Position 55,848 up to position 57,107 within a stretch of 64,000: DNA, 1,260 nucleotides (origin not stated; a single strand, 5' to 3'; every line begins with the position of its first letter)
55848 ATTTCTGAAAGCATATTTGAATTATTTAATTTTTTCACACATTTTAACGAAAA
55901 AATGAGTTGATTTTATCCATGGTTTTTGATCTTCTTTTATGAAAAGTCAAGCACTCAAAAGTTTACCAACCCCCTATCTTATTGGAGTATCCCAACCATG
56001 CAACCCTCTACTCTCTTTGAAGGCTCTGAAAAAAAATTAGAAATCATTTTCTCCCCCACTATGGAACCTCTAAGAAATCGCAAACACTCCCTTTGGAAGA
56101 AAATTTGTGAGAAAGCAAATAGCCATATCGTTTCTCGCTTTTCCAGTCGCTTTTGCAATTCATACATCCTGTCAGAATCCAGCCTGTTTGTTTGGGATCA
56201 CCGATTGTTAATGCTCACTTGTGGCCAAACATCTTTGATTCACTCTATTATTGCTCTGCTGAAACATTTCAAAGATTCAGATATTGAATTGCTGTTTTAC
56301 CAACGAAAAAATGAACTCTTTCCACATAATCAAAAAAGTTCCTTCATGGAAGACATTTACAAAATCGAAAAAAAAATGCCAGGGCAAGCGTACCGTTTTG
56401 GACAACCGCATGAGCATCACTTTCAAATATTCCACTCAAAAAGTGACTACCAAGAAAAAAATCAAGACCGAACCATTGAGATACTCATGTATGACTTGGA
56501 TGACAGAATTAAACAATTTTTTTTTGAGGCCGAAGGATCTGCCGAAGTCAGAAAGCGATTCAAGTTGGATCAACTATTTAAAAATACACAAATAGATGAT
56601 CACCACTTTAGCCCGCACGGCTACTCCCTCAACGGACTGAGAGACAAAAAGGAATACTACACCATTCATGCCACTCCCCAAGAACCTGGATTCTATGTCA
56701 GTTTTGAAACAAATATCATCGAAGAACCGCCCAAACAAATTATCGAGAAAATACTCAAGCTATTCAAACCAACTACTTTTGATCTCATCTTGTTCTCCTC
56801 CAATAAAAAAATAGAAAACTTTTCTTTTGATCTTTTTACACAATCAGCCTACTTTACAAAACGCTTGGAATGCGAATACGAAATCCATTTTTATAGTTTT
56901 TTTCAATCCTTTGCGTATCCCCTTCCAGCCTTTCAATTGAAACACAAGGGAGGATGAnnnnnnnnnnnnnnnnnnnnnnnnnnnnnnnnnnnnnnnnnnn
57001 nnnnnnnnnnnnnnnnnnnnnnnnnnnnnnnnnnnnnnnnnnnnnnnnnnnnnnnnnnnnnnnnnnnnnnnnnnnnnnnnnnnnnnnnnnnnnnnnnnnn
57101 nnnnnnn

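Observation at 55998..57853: Eukaryotic-type (class 2) S-adenosylmethionine decarboxylase in a bacterium, translationally coupled to spermidine synthase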

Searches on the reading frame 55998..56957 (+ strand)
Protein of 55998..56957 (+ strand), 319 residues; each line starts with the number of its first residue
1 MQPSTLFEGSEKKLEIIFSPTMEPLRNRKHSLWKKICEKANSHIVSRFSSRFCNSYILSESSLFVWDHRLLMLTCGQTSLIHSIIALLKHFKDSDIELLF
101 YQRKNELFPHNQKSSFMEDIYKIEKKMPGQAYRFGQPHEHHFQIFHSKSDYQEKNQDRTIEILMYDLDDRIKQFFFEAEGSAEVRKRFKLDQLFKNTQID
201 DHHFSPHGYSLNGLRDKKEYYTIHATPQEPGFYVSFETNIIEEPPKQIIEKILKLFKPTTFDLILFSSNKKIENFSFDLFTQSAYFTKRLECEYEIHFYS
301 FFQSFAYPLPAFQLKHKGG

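Call 5: search_protein_families(library=pfam, proteins=[window:55998-56957:+], max_evalue=0.01)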
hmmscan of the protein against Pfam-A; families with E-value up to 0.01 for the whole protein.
window:55998-56957:+ (319 aa): 1 family
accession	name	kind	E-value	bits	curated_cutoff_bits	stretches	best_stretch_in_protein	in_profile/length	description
PF01536.21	SAM_decarbox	-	1.3e-65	222.2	22.2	1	6-276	3-306/343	Adenosylmethionine decarboxylase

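Call 6: search_solved_structures(query=window:55998-56957:+, max_evalue=0.001, show_alignments=3)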
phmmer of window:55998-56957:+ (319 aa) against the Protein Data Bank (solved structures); distinct sequences matched with E-value up to 0.001: 14.
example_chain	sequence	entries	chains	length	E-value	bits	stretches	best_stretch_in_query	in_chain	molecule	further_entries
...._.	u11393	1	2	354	1.3e-36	129.9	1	2-306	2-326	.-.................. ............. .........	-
1jl0_A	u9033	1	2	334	2.9e-35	125.5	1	2-306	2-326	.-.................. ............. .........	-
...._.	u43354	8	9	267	1.1e-29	107.1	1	62-306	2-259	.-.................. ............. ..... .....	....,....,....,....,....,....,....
1jen_A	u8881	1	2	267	1.5e-29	106.7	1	62-306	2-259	PROTEIN (S-ADENOSYLMETHIONINE DECARBOXYLASE (ALPHA CHAIN))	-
3h0v_A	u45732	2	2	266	1.7e-29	106.5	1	62-306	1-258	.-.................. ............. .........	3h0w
3ep9_A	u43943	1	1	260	2.1e-29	106.3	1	62-306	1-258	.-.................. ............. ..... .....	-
1i72_A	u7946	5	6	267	3.4e-29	105.6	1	62-306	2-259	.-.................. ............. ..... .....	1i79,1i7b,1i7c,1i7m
3ep5_A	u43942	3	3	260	5.4e-29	104.9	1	62-306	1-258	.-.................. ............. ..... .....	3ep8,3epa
3ep4_A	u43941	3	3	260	5.4e-29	104.9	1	62-306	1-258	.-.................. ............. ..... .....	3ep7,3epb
3ep3_A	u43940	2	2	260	7.8e-29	104.4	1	62-306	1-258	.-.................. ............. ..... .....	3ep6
3dz3_A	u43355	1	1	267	1.4e-28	103.5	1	62-306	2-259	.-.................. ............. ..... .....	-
5tvf_B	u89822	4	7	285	3.4e-20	76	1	62-268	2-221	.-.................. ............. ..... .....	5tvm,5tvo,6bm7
1mhm_A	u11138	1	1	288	1.7e-14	57.3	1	62-267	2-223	S-adenosylmethionine decarboxylase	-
5tvo_B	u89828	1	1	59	0.00094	22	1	7-60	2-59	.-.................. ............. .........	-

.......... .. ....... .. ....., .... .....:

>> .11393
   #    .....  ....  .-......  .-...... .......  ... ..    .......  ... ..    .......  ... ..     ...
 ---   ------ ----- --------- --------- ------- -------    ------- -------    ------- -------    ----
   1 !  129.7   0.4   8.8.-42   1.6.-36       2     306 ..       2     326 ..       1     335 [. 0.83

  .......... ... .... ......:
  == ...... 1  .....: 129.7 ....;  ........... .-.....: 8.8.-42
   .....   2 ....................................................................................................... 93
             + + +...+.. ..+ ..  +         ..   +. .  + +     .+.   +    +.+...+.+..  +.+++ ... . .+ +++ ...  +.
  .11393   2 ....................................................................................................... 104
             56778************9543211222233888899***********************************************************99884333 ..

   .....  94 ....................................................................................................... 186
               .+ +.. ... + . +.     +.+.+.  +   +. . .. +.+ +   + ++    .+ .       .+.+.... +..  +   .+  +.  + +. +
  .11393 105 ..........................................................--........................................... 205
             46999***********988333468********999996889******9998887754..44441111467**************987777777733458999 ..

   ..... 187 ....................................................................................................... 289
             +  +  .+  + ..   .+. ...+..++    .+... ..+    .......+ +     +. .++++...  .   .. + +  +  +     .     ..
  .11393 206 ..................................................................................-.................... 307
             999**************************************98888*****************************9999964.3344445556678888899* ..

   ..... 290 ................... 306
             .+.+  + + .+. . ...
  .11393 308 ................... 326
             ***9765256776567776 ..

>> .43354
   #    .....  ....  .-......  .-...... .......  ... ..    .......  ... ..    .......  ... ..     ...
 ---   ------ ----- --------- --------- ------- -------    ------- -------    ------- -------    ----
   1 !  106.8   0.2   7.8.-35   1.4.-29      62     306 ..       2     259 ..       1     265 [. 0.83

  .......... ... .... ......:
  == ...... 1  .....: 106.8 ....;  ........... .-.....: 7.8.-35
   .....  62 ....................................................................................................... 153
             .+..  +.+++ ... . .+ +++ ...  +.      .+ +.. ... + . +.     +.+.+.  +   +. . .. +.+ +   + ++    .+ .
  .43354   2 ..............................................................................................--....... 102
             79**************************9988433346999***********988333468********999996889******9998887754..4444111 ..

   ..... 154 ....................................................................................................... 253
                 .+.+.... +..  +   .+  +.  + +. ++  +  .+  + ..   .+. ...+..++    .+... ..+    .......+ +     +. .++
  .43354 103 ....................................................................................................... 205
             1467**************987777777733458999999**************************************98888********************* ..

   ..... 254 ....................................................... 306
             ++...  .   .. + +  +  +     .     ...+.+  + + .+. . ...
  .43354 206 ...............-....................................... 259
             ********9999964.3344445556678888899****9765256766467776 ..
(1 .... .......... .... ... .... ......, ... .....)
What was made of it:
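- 56175..56180 (+): Codons for Glu60-Ser61, the predicted autoprocessing site. Ser61 would become the pyruvoyl group, giving a beta chain of residues 1-60 and an alpha chain of residues 61-319. Aligns to human Glu67|Ser68 (call 6).
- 56220..56222 (+): Codon for Cys75, equivalent to the human Cys82 catalytic proton donor. Alignment in call 6.
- On Class 2 AdoMetDC (Pfam PF01536 SAM_decarbox): The sequence L58-S59-E60-S61-S62 aligns to human L65-S69 (call 6).
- Full-length collinearity with the human proenzyme (call 6).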

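Call 7: search_protein_families(library=ncbifam, proteins=[window:55998-56957:+], max_evalue=0.01)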
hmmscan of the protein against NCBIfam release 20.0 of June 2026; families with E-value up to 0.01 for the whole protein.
window:55998-56957:+ (319 aa): 1 family
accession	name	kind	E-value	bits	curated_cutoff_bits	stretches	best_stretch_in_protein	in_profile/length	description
TIGR00535.1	SAM_DCase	equivalog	6.8e-46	156.8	233.15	1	7-277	1-299/334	adenosylmethionine decarboxylase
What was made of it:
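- On Class 2 AdoMetDC (NCBIfam TIGR00535 equivalog): 156.8 bits against a cut-off of 233.15 (call 7).
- The NCBIfam equivalog TIGR00535 scores 156.8 bits, below its 233.15 cut-off (call 7). TIGR00535 scores below its cut-off (call 7).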

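Call 8: find_homologous_proteins(query=window:55998-56957:+, max_evalue=0.001)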
Query window:55998-56957:+ (319 aa): 823 proteins with E <= 0.001 among 1280 candidates; the best 120 are listed.
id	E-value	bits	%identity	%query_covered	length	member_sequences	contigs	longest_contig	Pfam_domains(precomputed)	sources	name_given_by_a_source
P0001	7.7e-213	724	100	100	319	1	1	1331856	PF01536.22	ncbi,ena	-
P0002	4.8e-127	442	64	97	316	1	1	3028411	PF01536.22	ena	-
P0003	7.5e-126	438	63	97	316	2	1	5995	PF01536.22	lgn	-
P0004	3.5e-125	436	63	97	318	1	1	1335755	PF01536.22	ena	-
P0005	4.1e-124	432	62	97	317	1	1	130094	PF01536.22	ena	-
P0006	9.5e-123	428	59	97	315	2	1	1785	PF01536.22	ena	-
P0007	1.3e-122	427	61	97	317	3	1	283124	PF01536.22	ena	-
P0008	2.3e-122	426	61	98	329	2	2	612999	PF01536.22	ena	-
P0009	2.4e-122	426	62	97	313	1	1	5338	PF01536.22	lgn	-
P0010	2.6e-122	426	61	97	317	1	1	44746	PF01536.22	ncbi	-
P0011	4.2e-122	426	61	98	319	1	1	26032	PF01536.22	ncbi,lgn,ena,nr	ncbi:MAG: hypothetical protein OXM55_03605 [Bdellovibrionales bacterium]|nr:hypothetical protein [Bd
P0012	5.9e-122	425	59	97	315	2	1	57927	PF01536.22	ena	-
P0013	1.1e-121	424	61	97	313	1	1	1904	PF01536.22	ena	-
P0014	1.9e-121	423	61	97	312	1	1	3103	PF01536.22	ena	-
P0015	3.7e-121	422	62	97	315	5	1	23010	PF01536.22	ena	-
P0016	6.1e-121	422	60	97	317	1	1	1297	PF01536.22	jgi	jgi:S-adenosylmethionine decarboxylase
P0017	1.5e-120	420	62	97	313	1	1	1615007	PF01536.22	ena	-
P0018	1.6e-120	420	61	97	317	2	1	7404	PF01536.22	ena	-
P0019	1.8e-120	420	61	98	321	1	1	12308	PF01536.22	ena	-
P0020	3.1e-120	419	59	97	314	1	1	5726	PF01536.22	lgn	-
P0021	4.7e-120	419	60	98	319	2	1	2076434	PF01536.22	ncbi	-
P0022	5.3e-120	419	61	97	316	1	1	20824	PF01536.22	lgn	-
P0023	1.2e-119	418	61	97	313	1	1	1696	PF01536.22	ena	-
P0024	1.5e-119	417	59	97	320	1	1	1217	PF01536.22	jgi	-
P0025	6.7e-119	415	57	97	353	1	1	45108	PF01536.22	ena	-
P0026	7.1e-119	415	58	98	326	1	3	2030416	PF01536.22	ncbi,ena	-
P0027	2.3e-118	413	58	98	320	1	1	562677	PF01536.22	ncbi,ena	-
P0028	5.1e-118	412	57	97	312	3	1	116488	PF01536.22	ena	-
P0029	1.0e-116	408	57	97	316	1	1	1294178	PF01536.22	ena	-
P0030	1.3e-116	408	59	97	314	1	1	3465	PF01536.22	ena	-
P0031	1.7e-116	407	60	97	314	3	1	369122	PF01536.22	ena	-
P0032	1.8e-116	407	57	99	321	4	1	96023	PF01536.22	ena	-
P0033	3.9e-116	406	59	97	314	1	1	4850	PF01536.22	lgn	-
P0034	5.8e-116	405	56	99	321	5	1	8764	PF01536.22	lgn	-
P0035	1.1e-114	401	57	98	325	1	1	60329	PF01536.22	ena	-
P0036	1.8e-114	401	57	98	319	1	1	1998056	PF01536.22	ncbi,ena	-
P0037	1.3e-113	398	54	98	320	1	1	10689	PF01536.22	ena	-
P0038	1.4e-113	398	57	97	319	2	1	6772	PF01536.22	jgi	-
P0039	1.2e-112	395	57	97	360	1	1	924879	PF01536.22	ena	-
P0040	1.4e-112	394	54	98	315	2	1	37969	PF01536.22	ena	-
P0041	3.5e-112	393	55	97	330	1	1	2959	PF01536.22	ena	-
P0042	8.1e-112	392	56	97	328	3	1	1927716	PF01536.22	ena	-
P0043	8.9e-112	392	54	98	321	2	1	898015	PF01536.22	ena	-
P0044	1.2e-111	391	57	98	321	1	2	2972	PF01536.22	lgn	-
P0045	3.3e-111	390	58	99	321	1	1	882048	PF01536.22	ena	-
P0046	7.1e-111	389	57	99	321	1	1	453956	PF01536.22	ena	-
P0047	1.9e-110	387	53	97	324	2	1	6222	PF01536.22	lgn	-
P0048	3.6e-109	383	54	97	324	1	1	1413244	PF01536.22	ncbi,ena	-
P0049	2.2e-108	381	53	97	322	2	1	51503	PF01536.22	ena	-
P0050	3.8e-106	373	54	98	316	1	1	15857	PF01536.22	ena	-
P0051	6.4e-106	372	55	98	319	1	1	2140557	PF01536.22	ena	-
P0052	3.6e-105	370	52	98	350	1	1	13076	PF01536.22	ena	-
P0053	1.3e-104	368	52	97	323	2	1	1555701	PF01536.22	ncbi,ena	-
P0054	4.2e-102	360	51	98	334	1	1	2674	PF01536.22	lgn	-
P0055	2.4e-101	357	51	98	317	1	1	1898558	PF01536.22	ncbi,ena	-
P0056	6.1e-100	353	50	96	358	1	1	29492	PF01536.22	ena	-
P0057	4.2e-99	350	51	95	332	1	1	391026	PF01536.22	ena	-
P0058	5.3e-99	350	52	97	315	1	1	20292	PF01536.22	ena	-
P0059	4.1e-82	294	46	92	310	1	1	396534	PF01536.22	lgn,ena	-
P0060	4.4e-82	294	46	97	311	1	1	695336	PF01536.22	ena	-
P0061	1.6e-81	292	48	92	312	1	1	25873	PF01536.22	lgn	-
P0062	1.4e-79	286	47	93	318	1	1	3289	PF01536.22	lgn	-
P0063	1.7e-79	286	45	92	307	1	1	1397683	PF01536.22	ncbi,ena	-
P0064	1.2e-78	283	46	92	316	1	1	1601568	PF01536.22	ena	-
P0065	1.2e-78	283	45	92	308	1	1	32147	PF01536.22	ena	-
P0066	1.4e-78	283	46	92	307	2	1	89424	PF01536.22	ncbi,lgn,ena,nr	ncbi:MAG: adenosylmethionine decarboxylase [Bdellovibrionales bacterium]|nr:adenosylmethionine decar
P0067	3.2e-78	281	46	92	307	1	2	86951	PF01536.22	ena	-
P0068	5.8e-78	281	46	92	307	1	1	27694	PF01536.22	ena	-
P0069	2.7e-77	278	45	92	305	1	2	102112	PF01536.22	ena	-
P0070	4.7e-77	278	46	92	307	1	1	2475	PF01536.22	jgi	-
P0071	6.4e-77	277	47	92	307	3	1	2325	PF01536.22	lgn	-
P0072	2.2e-76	275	47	93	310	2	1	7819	PF01536.22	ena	-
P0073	3.7e-76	275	45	92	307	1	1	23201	PF01536.22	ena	-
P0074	8.2e-76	274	45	93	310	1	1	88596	PF01536.22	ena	-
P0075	1.0e-75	273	41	94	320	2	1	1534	PF01536.22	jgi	-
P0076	2.0e-75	272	46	97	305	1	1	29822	PF01536.22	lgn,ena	-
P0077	2.7e-75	272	42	93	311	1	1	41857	PF01536.22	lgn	-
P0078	2.9e-75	272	45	93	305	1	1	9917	PF01536.22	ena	-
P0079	3.0e-75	272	44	92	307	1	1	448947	PF01536.22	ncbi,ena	-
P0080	4.1e-75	271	48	92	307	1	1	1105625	PF01536.22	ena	-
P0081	4.2e-75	271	45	92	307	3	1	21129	PF01536.22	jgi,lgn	-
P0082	6.0e-75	271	47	93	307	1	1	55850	PF01536.22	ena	-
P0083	1.6e-74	269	41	95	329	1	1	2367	PF01536.22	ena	-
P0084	1.8e-74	269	44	93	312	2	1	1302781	PF01536.22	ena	-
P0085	2.0e-74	269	45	93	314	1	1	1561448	PF01536.22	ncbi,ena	-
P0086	2.1e-74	269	45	95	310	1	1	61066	PF01536.22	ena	-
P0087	2.6e-74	269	42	94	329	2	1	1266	PF01536.22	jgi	-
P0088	2.7e-74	269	46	93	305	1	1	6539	PF01536.22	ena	-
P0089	5.8e-74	267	45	94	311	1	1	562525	PF01536.22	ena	-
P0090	6.5e-74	267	40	93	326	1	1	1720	PF01536.22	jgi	jgi:S-adenosylmethionine decarboxylase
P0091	1.1e-73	267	44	97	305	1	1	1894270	PF01536.22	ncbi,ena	-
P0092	1.2e-73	266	47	93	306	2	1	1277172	PF01536.22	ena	-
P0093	1.5e-73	266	43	97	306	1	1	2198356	PF01536.22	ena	-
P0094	2.1e-73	266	43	94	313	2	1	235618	PF01536.22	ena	-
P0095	2.1e-73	266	42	97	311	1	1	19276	PF01536.22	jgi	jgi:S-adenosylmethionine decarboxylase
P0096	3.6e-73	265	40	93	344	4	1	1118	PF01536.22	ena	-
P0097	4.3e-73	265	46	92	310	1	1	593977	PF01536.22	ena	-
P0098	4.4e-73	265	40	97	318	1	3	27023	PF01536.22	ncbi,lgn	-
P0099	6.5e-73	264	45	93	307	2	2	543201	PF01536.22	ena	-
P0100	6.5e-73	264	41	94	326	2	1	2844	PF01536.22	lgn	-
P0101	8.7e-73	264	46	92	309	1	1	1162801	PF01536.22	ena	-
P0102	1.3e-72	263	39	97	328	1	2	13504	PF01536.22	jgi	jgi:S-adenosylmethionine decarboxylase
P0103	2.0e-72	262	42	93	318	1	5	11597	PF01536.22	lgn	-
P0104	2.1e-72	262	42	97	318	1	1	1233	PF01536.22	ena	-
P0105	2.3e-72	262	45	92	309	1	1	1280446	PF01536.22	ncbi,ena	-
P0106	2.9e-72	262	46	93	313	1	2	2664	PF01536.22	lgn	-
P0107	3.6e-72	262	41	97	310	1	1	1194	PF01536.22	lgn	-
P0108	4.4e-72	261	45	93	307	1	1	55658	PF01536.22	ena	-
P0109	4.4e-72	261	41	98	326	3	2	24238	PF01536.22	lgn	-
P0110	5.0e-72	261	46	93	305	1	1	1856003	PF01536.22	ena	-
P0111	5.1e-72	261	42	93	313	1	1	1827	PF01536.22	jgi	-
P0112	5.8e-72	261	45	97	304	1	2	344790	PF01536.22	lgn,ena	-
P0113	6.0e-72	261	43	93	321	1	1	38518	PF01536.22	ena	-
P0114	9.1e-72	260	45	93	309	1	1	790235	PF01536.22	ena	-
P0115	9.2e-72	260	46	93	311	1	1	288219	PF01536.22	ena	-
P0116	1.1e-71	260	39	92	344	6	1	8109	PF01536.22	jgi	-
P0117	1.1e-71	260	44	96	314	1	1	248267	PF01536.22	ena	-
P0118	1.7e-71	259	44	97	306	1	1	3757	PF01536.22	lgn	-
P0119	1.9e-71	259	40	98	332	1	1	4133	PF01536.22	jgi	-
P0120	2.2e-71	259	40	97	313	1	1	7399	PF01536.22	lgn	-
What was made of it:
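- On Class 2 AdoMetDC (NCBIfam TIGR00535 equivalog): This probably explains the inconsistent public annotation, with P0011 called 'hypothetical protein' and P0066 called 'adenosylmethionine decarboxylase' (call 8).
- The highest identity to another sequence is 64% (call 8).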

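Call 10: find_related_loci(query=window:55998-56957:+, collection=genome_contigs, flank=6000)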
Query window:55998-56957:+ (319 aa) in genome_contigs; peptide patterns used: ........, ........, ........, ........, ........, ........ (x = any residue, [..] = any of these).
63 stretches matched a pattern, but none encodes a relative of the query by tblastn (E <= 1e-3).
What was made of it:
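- Tried and rejected: It found no relatives (call 10).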

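Call 19: find_encoding_contigs(protein=P0001, flank=6000, max_places=4)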
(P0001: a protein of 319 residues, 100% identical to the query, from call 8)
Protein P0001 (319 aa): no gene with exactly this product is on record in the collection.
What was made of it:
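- Tried and rejected: Exact look-ups. find_encoding_contigs found no record of the protein (call 19). list_cluster_members gave no name or accession for it.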
